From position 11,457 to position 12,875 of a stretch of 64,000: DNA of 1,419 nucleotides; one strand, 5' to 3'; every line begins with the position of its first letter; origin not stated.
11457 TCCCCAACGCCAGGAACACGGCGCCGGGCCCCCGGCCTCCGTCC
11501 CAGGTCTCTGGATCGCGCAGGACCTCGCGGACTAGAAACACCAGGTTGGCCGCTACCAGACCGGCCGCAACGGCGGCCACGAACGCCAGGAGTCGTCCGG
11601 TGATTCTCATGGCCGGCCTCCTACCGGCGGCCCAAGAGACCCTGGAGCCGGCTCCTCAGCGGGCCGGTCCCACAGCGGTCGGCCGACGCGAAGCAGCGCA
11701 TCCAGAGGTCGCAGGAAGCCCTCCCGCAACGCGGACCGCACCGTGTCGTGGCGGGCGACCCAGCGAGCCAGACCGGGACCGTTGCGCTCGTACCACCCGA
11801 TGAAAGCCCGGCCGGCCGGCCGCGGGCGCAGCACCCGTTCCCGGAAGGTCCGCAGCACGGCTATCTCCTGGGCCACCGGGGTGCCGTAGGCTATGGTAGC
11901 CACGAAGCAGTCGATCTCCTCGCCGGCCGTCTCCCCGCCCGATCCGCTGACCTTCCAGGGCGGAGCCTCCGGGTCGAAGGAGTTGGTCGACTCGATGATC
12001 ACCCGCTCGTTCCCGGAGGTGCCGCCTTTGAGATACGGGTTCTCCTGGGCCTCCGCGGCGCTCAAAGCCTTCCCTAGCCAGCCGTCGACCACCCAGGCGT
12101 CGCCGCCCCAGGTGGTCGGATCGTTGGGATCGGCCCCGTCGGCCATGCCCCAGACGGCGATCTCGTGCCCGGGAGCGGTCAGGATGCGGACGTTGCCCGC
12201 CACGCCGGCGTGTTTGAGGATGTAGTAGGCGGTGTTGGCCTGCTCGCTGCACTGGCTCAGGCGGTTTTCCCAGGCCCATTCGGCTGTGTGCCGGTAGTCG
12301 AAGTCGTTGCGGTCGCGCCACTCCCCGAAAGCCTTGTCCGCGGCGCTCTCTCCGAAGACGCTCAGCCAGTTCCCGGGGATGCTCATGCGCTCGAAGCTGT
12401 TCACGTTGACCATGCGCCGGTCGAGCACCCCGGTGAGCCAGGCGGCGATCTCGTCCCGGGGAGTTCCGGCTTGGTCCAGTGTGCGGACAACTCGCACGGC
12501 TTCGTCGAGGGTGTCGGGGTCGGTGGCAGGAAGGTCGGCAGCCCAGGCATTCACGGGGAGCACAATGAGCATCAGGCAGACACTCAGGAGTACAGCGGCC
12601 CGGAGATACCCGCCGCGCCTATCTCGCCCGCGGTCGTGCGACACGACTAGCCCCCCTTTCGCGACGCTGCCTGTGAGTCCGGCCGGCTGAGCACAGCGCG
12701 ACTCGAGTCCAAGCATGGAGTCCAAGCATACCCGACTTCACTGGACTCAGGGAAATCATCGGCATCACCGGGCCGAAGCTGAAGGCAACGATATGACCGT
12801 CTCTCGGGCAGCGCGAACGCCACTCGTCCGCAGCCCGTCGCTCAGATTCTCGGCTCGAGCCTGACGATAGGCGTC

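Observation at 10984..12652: Operon of a secreted protein carrying an unusual conserved C-terminal domain and a 4-TM membrane protein with a Pro/Gln/Trp-rich tail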

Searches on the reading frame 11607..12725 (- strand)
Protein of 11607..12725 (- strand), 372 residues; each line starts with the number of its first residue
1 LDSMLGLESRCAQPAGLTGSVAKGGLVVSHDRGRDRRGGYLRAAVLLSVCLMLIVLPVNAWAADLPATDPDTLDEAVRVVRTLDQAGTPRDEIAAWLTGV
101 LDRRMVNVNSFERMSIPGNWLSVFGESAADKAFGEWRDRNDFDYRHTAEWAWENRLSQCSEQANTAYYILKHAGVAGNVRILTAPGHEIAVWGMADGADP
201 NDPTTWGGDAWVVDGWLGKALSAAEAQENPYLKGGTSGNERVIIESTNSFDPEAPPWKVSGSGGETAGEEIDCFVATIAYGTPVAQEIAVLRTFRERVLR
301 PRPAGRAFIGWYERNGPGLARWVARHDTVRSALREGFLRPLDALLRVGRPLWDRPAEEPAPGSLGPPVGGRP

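Call 3: search_protein_families(library=ncbifam, proteins=[window:11607-12725:-], max_evalue=1)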
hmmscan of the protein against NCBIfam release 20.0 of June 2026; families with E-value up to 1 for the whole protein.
window:11607-12725:- (372 aa): 1 family
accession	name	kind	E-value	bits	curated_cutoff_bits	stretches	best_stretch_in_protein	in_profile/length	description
NF041770.1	CFI_box_CTERM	domain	2.1e-18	65.9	40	1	273-336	1-64/69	CFI-box-CTERM domain-containing protein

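Call 4: search_protein_families(library=pfam, proteins=[window:11607-12725:-], max_evalue=1)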
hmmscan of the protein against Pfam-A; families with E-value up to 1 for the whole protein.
window:11607-12725:- (372 aa): 0 families

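Call 8: find_homologous_proteins(query=window:11607-12644:-, max_evalue=0.001)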
Query window:11607-12644:- (345 aa): 19 proteins with E <= 0.001 among 8000 candidates.
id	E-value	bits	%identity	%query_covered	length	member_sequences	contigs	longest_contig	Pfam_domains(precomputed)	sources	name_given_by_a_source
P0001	3.9e-234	794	100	100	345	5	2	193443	-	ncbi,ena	-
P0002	1.2e-157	543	74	92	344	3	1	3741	-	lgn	-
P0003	5.6e-155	534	75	88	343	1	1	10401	-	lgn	-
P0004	1.4e-137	477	66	90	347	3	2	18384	-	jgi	jgi:hypothetical protein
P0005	4.1e-134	465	65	90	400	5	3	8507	-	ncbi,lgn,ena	-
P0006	3.2e-106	373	64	75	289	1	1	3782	-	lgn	-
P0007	5.8e-103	363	54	85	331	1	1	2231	-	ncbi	-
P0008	4.2e-89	317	48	89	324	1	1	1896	-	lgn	-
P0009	1.1e-83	299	53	82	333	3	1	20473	-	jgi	jgi:hypothetical protein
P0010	2.1e-82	295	48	84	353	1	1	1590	-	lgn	-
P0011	3.1e-82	294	55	73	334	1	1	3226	-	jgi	-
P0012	2.7e-73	265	62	57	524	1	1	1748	-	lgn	-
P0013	3.6e-67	245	65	49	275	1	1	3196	-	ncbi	-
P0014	6.2e-40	155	77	30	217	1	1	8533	-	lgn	-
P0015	6.0e-9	53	51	19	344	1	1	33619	-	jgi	jgi:hypothetical protein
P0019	3.8e-5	41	46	20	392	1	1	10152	-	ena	-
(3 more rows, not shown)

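Call 9: find_encoding_contigs(protein=P0001, flank=6000, max_places=3)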
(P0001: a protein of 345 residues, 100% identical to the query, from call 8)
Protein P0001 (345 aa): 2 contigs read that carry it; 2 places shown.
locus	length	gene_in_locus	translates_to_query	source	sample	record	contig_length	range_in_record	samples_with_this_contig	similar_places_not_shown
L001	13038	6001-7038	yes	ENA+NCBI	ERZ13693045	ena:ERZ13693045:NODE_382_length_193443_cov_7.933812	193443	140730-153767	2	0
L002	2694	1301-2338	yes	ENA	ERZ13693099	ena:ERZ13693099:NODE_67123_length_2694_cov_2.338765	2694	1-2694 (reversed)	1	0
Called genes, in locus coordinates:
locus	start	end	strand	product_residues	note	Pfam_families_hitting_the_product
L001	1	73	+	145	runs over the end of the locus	PF01850:PIN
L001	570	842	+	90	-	PF07704:PSK_trans_fac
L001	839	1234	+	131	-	PF01850:PIN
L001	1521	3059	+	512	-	PF00990:GGDEF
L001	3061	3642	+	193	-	-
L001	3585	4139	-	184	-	PF18765:Polbeta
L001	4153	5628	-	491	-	PF13727:CoA_binding_3, PF02397:Bac_transf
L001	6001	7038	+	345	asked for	-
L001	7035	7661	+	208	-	-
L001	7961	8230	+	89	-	PF04014:MazE_antitoxin, PF15937:PrlF_antitoxin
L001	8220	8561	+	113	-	PF02452:PemK_toxin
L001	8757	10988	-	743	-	PF05547:Peptidase_M6, PF20773:InhA-like_MAM, PF20774:InhA-like_VEG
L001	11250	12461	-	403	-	PF00534:Glycos_transf_1, PF13692:Glyco_trans_1_4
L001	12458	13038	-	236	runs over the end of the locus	PF17836:PglD_N, PF25087:GMPPB_C (faint), PF00132:Hexapep (faint)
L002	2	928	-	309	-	?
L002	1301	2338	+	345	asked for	-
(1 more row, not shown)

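Call 10: find_encoding_contigs(protein=P0004, flank=6000, max_places=3)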
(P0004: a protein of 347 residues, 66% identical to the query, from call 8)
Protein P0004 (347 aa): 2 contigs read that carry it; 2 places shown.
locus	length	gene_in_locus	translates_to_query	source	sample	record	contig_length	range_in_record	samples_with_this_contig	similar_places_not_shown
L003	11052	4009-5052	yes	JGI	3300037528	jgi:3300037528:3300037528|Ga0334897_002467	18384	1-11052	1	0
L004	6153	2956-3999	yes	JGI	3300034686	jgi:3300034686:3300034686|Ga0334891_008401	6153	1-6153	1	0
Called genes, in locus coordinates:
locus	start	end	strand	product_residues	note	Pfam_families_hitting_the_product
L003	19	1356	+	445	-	PF00512:HisKA, PF02518:HATPase_c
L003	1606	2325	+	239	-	PF04402:SIMPL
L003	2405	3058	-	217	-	PF00132:Hexapep, PF14602:Hexapep_2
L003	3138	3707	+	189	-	PF07187:DUF1405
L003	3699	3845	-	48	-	-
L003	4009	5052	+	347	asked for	-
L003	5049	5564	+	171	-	-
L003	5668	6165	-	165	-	-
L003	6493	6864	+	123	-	PF00496:SBP_bac_5 (faint)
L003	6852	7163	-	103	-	-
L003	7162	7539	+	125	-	-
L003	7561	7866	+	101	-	PF03992:ABM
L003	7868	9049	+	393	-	PF00465:Fe-ADH, PF13685:Fe-ADH_2, PF25137:ADH_Fe_C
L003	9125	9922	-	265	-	PF12679:ABC2_membrane_2 (weak)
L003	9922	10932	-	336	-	PF00005:ABC_tran, PF13304:AAA_21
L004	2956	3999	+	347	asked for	-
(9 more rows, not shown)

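Call 11: find_encoding_contigs(protein=P0009, flank=6000, max_places=3)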
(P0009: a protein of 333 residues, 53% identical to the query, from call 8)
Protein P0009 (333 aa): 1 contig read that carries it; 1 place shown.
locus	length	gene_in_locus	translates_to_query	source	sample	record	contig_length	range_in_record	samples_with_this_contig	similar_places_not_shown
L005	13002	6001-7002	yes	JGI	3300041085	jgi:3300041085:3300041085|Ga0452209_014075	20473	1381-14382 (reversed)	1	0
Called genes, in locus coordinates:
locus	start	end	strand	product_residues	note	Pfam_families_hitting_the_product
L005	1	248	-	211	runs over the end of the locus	PF03551:PadR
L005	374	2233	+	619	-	PF02310:B12-binding (faint), PF04055:Radical_SAM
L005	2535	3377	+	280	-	-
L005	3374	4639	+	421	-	-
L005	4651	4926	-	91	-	-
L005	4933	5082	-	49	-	-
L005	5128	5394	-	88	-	-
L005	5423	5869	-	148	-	PF05099:TerB (faint)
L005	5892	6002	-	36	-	-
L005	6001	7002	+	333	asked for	-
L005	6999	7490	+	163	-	-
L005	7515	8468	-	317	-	PF00657:Lipase_GDSL, PF13472:Lipase_GDSL_2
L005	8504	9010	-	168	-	-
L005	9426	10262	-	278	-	PF21088:MS_channel_1st, PF00924:MS_channel_2nd, PF21082:MS_channel_3rd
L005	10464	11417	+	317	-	PF16697:Yop-YscD_cpl, PF00498:FHA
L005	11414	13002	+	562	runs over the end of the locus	PF00069:Pkinase, PF07714:PK_Tyr_Ser-Thr, PF14531:Kinase-like (faint)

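Call 14: find_encoding_contigs(protein=P0003, flank=5000, max_places=2)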
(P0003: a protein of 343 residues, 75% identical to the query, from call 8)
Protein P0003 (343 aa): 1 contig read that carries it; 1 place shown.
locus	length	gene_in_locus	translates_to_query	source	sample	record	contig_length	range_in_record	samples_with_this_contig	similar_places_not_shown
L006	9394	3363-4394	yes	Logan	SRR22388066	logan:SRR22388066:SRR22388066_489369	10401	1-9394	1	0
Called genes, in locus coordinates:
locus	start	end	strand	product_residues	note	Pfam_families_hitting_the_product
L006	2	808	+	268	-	?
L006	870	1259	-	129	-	PF07843:DUF1634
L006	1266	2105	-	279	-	PF01925:TauE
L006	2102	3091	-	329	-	PF01545:Cation_efflux, PF16916:ZT_dimer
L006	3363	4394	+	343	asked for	-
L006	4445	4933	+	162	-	-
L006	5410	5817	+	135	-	PF01850:PIN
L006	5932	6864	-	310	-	PF00005:ABC_tran, PF13304:AAA_21 (faint)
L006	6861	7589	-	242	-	PF00528:BPD_transp_1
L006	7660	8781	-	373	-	PF04069:OpuAC, PF13379:NMT1_2, PF12974:Phosphonate-bd, PF09084:NMT1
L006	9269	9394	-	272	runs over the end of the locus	PF00809:Pterin_bind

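Call 15: find_encoding_contigs(protein=P0005, flank=5000, max_places=3)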
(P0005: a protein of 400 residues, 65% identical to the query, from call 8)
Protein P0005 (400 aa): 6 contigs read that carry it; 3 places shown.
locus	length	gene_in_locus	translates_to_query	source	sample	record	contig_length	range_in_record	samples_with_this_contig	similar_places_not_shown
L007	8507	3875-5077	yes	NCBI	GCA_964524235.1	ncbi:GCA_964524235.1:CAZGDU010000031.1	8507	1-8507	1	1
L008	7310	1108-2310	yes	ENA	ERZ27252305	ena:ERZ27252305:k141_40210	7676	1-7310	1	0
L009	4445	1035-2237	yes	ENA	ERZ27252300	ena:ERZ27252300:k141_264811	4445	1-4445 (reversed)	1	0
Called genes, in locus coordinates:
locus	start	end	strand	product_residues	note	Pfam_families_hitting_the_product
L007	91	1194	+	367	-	PF01547:SBP_bac_1 (weak), PF13531:SBP_bac_11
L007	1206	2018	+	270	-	PF00528:BPD_transp_1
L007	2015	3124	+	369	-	PF00005:ABC_tran, PF13304:AAA_21 (faint)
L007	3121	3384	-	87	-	-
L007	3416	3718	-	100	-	PF02915:Rubrerythrin (weak)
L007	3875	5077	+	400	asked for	-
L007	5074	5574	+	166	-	-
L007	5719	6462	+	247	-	PF27246:MJ1433_N, PF27232:MJ1433_C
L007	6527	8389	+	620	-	-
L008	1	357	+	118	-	?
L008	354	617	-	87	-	-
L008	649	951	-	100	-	PF02915:Rubrerythrin (weak)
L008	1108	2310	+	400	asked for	-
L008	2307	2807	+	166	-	-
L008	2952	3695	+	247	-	PF27246:MJ1433_N, PF27232:MJ1433_C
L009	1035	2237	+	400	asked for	-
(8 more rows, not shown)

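Call 24: find_encoding_contigs(protein=P0012, flank=5000, max_places=2)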
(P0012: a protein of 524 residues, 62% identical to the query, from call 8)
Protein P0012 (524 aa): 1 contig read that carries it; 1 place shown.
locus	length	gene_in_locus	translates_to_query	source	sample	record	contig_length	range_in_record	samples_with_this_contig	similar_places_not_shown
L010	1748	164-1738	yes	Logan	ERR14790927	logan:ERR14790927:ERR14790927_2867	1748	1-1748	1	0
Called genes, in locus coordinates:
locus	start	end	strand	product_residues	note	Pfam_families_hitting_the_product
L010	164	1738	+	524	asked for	-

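Call 25: find_encoding_contigs(protein=P0013, flank=5000, max_places=2)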
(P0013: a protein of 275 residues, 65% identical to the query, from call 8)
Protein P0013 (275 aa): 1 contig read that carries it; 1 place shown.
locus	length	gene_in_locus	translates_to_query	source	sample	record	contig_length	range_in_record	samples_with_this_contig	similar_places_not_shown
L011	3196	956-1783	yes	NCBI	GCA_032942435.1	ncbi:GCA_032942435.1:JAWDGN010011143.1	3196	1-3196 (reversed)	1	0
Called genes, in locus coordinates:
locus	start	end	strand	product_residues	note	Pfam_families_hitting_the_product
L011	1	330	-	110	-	?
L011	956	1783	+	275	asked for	-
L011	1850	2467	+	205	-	-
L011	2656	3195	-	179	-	?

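Call 29: find_encoding_contigs(protein=P0015, flank=4000, max_places=2)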
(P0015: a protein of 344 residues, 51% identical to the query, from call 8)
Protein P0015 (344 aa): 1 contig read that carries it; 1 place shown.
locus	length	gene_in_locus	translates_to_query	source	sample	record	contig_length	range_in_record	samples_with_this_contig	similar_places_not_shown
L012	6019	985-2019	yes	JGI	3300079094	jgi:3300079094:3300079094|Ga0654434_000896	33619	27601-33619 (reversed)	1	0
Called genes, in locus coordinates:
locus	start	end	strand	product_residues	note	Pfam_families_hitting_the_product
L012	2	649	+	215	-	?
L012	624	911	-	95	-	-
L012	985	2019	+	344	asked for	-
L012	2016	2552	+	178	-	PF00578:AhpC-TSA, PF08534:Redoxin, PF00085:Thioredoxin, PF13905:Thioredoxin_8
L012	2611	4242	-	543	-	PF02412:TSP_3 (faint), PF00691:OmpA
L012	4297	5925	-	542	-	PF00675:Peptidase_M16, PF05193:Peptidase_M16_C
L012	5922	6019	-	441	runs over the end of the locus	PF00675:Peptidase_M16, PF05193:Peptidase_M16_C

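Call 30: find_encoding_contigs(protein=P0019, flank=4000, max_places=2)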
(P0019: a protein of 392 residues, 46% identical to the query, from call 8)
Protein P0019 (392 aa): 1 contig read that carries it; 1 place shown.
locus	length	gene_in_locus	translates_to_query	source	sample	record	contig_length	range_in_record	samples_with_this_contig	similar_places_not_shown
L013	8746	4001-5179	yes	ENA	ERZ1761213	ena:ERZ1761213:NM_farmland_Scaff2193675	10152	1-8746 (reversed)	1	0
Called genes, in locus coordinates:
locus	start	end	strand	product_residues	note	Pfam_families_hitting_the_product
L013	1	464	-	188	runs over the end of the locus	PF07638:Sigma70_ECF, PF08281:Sigma70_r4_2, PF04545:Sigma70_r4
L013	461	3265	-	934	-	PF00069:Pkinase, PF07714:PK_Tyr_Ser-Thr, PF00930:DPPIV_N (faint), PF26549:Tricorn_N, PF07676:PD40 (faint), PF25174:Beta-prop_THOC3 (faint), PF26550:Tricorn_2nd (weak), PF26549:Tricorn_N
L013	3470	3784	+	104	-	-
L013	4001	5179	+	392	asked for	-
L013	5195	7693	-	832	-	PF06452:CBM9_1, PF19313:DUF5916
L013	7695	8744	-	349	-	?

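Call 32: predict_structure(alignment_id=A1)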
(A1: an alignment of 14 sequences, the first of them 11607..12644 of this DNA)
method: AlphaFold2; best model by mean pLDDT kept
length: 345 residues; sequences in the alignment: 14
mean_pLDDT: 73.4   pTM: 0.61
mean pLDDT of the five models: 73.4, 72.1, 70.8, 70.6, 69.9
residues with pLDDT >= 90: 99; 70-90: 115; 50-70: 69; < 50: 62
segments of 3 or more residues with pLDDT < 50: 1-4, 29-33, 83-99, 240-256, 330-345
pLDDT, mean of each block of 10 residues (from residue 1): 52 78 69 67 95 97 96 84 42 40 63 81 85 90 97 87 95 93 91 91 68 77 90 66 40 44 68 75 64 64 75 79 71 42 34
secondary structure, 60 per line:
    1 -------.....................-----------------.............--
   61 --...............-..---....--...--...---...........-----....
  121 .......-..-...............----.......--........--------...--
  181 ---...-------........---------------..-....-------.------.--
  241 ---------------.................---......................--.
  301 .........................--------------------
elements in order: H8-28 H46-58 H63-77 H84-87 H101-111 H117-127 H132-146 E151-157 E160-167 E184-186 H196-201 H220-223 H256-272 H276-297 H300-325

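Call 34: find_related_loci(query=A1, collection=genome_contigs, flank=5000)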
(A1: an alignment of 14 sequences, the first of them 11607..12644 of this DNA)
Query A1 (345 aa) in genome_contigs; peptide patterns used: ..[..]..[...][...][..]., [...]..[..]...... (x = any residue, [..] = any of these).
48 stretches matched a pattern; 5 encode a relative of the query (tblastn E <= 1e-3); 5 distinct loci.
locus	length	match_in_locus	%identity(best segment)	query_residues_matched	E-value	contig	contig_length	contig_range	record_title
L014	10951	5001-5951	66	14-328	2e-141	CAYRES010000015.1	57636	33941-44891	MAG TPA_asm: uncultured Gaiellales bacterium isolate SRP241326_co1_353 genome assembly, contig: NODE_926_length_57636_co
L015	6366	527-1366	52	45-326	2e-78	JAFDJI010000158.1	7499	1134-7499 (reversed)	MAG: Deltaproteobacteria bacterium isolate Meg22_24_Bin_159 Meg22_24_Bin_159_scaffold_18395, whole genome shotgun sequen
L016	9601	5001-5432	44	44-193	4e-33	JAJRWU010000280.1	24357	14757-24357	MAG: Planctomycetota bacterium isolate Dive96_bin2.57 k141_3853403, whole genome shotgun sequence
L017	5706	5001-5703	65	5-202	5e-41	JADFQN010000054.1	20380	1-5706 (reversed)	MAG: Bacteroidetes bacterium isolate B7T1B5 B7T1B5_NODE2271, whole genome shotgun sequence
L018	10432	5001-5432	44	44-193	7e-33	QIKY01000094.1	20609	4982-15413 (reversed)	MAG: Planctomycetaceae bacterium isolate SZUA-33 Ga0063293_10001864, whole genome shotgun sequence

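Call 38: fold_search(model_id=the predicted structure, library=pdb)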
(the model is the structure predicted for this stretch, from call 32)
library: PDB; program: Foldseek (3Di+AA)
matches with E <= 10: 73; with E <= 0.001: 0
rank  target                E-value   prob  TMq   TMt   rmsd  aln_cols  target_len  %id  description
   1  4u65_E                5.9e-03  1.00  0.26  0.45   6.2       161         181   16  Structure of the periplasmic output domain of the Legionella pneumophila LapD ortholog CdgS9 in complex with Pseudomon (released 2014-08-13)
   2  4fgo                  1.8e-01  0.35  0.18  0.32  11.7       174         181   13  Legionella pneumophila LapG (calcium-bound) (released 2012-06-20)
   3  3u85_A                4.5e-01  0.08  0.19  0.14  21.6       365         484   13  Crystal structure of human menin in complex with MLL1 (released 2012-02-15)
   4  6g49                  5.0e-01  0.12  0.16  0.18  13.0       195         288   15  Crystal structure of the periplasmic domain of TgpA from Pseudomonas aeruginosa (released 2019-04-10)
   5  6g4h                  6.3e-01  0.10  0.15  0.18  15.0       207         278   14  Crystal structure of the periplasmic domain of TgpA from Pseudomonas aeruginosa bound to ethylmercury (released 2019-04-10)
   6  4ip3_A                8.7e-01  0.09  0.18  0.28  12.4       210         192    8  Complex structure of OspI and Ubc13 (released 2013-03-20)
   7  3esw_A                1.1e+00  0.12  0.17  0.18  17.6       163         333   16  Complex of yeast PNGase with GlcNAc2-IAc. (released 2008-11-11)
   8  3re2                  1.2e+00  0.06  0.17  0.14  20.6       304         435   11  Crystal structure of menin reveals the binding site for Mixed Lineage Leukemia (MLL) protein (released 2011-07-13)
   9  9z4x_A                1.3e+00  0.12  0.26  0.20  16.9       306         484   13  MENIN IN COMPLEX WITH JNJ-75276617 (Bleximenib) (released 2025-11-26)
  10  7o9x                  1.3e+00  0.06  0.19  0.15  21.9       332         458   13  Crystal structure of Human Menin with fragment 16 (released 2022-07-27)
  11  3kd4_A                1.3e+00  0.08  0.15  0.10  13.8       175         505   16  CRYSTAL STRUCTURE OF A PUTATIVE PROTEASE (BDI_1141) FROM PARABACTEROIDES DISTASONIS ATCC 8503 AT 2.00 A RESOLUTION (released 2009-11-24)
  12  9e5c_1m               1.4e+00  0.33  0.17  0.12   5.2        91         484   11  Cryo-EM structure of 96 nm repeat of microtubule doublet from T. brucei flagellum (released 2025-03-12)
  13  4xa9_f                1.5e+00  0.16  0.25  0.35  12.2       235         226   11  Crystal structure of the complex between the N-terminal domain of RavJ and LegL1 from Legionella pneumophila str. Phil (released 2015-01-28)
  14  4gpq                  1.5e+00  0.07  0.12  0.09  15.7       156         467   13  Structural insights into inhibition of the bivalent menin-MLL interaction by small molecules in leukemia (released 2012-09-19)
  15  9c4w                  1.5e+00  0.06  0.12  0.09  16.0       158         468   15  Menin mutant - G331R (released 2025-05-14)
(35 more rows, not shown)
